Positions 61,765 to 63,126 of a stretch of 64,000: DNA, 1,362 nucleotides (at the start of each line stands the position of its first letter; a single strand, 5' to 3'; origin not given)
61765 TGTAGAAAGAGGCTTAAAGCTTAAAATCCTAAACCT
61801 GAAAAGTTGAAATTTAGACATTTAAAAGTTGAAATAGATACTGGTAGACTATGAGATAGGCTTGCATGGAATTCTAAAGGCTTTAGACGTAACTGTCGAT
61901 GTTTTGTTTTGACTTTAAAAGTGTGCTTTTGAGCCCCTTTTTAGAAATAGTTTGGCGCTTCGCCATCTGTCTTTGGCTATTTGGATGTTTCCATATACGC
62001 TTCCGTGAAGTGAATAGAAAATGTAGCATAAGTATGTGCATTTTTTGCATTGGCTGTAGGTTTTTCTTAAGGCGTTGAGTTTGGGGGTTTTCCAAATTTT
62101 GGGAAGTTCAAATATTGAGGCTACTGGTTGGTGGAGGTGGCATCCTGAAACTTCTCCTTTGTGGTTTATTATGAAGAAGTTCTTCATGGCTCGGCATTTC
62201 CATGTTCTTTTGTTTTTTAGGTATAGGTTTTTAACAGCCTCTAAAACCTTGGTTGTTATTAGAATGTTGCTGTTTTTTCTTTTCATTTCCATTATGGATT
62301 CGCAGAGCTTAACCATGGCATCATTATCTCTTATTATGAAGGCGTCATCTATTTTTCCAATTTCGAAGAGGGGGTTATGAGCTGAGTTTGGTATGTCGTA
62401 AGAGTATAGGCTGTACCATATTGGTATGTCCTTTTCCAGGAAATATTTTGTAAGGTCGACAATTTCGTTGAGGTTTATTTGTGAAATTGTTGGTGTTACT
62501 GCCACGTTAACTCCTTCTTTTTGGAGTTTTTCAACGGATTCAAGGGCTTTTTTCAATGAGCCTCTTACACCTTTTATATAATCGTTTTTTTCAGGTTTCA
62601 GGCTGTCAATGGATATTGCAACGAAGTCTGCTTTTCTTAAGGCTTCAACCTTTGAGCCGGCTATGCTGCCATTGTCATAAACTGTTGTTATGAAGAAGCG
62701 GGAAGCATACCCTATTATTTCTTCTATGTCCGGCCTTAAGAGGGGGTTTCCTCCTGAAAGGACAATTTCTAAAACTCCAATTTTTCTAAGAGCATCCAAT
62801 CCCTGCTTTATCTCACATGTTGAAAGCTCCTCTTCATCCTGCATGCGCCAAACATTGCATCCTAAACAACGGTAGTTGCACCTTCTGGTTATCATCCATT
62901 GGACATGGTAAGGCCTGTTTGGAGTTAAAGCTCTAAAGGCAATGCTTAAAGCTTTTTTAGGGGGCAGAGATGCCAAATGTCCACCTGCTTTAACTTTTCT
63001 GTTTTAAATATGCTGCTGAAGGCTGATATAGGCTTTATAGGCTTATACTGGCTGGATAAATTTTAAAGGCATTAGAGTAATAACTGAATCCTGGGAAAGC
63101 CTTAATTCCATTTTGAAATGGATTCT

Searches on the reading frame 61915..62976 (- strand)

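Call 52: search_protein_families(library=pfam, proteins=[window:61915-62976:-], max_evalue=0.00001)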
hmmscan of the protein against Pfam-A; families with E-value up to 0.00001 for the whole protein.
window:61915-62976:- (353 aa): 2 families
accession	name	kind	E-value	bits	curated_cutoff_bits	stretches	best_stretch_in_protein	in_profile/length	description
PF04055.27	Radical_SAM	-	1.9e-21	77.4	29.5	1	29-176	3-163/166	Radical SAM superfamily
PF13186.11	SPASM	-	9.4e-06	26.3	21.5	0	261-314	1-67/67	Iron-sulfur cluster-binding domain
